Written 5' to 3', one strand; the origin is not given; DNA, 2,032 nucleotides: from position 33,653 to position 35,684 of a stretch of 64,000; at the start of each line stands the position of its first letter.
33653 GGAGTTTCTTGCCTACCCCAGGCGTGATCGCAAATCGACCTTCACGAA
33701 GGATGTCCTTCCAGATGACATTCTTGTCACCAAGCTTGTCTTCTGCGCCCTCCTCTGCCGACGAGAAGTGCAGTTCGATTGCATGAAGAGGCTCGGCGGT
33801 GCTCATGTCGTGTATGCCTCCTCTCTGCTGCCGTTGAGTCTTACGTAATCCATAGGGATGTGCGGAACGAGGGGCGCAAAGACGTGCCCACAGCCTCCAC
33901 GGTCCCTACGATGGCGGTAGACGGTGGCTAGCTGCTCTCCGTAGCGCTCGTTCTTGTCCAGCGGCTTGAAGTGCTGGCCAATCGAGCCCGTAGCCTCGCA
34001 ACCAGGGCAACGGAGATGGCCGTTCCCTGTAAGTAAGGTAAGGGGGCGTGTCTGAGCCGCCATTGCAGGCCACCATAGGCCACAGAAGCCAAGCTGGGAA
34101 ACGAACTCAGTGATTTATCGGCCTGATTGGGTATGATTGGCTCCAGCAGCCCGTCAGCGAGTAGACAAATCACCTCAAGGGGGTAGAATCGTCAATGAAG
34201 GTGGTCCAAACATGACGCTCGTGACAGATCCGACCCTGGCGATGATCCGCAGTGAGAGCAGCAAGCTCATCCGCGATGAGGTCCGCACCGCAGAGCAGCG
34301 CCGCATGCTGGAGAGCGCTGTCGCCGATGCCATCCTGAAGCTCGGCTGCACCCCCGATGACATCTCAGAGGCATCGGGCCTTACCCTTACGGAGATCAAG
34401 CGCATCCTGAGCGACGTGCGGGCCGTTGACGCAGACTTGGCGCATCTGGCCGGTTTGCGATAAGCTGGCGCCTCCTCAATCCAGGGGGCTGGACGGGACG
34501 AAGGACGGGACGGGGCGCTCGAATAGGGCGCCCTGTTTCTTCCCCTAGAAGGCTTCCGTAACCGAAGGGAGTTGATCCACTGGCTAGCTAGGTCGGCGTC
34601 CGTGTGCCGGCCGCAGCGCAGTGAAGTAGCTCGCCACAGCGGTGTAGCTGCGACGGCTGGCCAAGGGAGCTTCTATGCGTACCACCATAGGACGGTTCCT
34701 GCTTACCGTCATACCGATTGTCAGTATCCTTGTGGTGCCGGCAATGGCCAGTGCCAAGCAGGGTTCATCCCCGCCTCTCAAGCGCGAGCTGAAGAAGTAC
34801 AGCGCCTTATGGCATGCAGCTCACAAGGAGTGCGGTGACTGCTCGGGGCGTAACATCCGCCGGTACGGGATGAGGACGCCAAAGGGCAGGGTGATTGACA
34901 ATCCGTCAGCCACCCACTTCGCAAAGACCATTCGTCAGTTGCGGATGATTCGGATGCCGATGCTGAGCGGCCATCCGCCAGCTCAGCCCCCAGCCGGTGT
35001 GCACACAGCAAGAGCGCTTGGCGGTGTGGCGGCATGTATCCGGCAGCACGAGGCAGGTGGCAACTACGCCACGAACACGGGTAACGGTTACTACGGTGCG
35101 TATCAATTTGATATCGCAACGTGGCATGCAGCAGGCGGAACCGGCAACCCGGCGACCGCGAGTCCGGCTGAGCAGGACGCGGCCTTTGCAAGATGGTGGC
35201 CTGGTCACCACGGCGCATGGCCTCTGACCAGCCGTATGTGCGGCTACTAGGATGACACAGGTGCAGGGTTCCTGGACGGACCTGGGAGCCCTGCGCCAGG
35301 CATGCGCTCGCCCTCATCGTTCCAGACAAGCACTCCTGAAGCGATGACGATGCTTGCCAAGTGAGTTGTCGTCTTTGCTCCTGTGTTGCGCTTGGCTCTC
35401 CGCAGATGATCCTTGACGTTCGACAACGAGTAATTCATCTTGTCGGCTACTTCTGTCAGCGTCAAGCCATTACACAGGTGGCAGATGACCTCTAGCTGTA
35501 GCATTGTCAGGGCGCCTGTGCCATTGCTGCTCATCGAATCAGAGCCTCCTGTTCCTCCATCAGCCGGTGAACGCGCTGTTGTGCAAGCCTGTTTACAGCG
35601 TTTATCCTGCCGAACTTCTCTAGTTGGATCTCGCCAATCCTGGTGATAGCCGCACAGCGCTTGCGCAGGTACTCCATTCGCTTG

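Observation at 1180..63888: Oriented junction motif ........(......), a stoperator-like signal at about 20 gene boundaries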

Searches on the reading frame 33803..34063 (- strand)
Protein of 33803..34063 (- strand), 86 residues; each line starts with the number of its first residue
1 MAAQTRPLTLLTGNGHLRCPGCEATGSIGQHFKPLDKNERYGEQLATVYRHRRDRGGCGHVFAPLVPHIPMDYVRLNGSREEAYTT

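Call 72: search_protein_families(library=pfam, proteins=[window:33803-34063:-], max_evalue=0.05)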
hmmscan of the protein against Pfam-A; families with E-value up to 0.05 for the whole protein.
window:33803-34063:- (86 aa): 0 families

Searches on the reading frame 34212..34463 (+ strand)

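Call 40: search_protein_families(library=pfam, proteins=[window:34212-34463:+], max_evalue=0.05)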
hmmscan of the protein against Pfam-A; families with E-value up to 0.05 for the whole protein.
window:34212-34463:+ (83 aa): 1 family
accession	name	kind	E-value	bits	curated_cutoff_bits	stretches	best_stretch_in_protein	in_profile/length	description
PF08221.17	HTH_9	-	0.045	14.3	23.4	0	35-67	16-49/62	RNA polymerase III subunit RPC82 helix-turn-helix domain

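Call 86: search_protein_families(library=phrogs, proteins=[window:34212-34463:+], max_evalue=0.01)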
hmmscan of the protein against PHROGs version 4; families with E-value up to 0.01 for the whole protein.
window:34212-34463:+ (83 aa): 2 families
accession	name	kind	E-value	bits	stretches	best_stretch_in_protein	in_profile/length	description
phrog_686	-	DNA, RNA and nucleotide metabolism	0.0014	19.8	1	12-65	16-68/76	HTH DNA binding protein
phrog_32541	-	unknown function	0.0032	18.6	1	20-59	21-59/76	-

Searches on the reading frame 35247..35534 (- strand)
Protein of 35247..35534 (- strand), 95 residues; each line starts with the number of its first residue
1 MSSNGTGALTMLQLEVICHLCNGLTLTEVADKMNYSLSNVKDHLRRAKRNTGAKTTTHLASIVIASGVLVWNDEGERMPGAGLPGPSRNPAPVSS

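Call 72: search_protein_families(library=pfam, proteins=[window:35247-35534:-], max_evalue=0.05)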
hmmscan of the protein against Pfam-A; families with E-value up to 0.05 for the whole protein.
window:35247-35534:- (95 aa): 7 families
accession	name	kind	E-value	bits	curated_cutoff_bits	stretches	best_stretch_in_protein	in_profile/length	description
PF08281.18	Sigma70_r4_2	-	0.0004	20.4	25.7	1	21-49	24-52/54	Sigma-70, region 4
PF00196.25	GerE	-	0.00064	19.7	23.5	1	9-61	3-55/57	Bacterial regulatory proteins, luxR family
PF04545.22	Sigma70_r4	-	0.00083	19.3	24.1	1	22-47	19-44/50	Sigma-70, region 4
PF13412.12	HTH_24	-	0.0047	16.9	21.9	1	23-48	17-42/48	Winged helix-turn-helix DNA-binding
PF04967.18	HTH_10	-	0.0056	16.9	23.1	1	25-50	25-50/53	HTH DNA binding domain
PF12840.13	HTH_20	-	0.006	17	27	1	22-45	17-40/51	Helix-turn-helix domain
PF14493.12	HTH_40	-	0.033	14.9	27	0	21-49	10-38/89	Helix-turn-helix domain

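Call 86: search_protein_families(library=phrogs, proteins=[window:35247-35534:-], max_evalue=0.01)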
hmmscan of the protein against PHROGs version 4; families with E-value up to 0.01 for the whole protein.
window:35247-35534:- (95 aa): 2 families
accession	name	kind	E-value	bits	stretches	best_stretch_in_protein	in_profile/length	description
phrog_3282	-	transcription regulation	0.00015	22.6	1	6-59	46-98/158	sigma factor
phrog_1190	-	transcription regulation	0.0068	17.2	1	19-57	123-161/167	RNA polymerase sigma factor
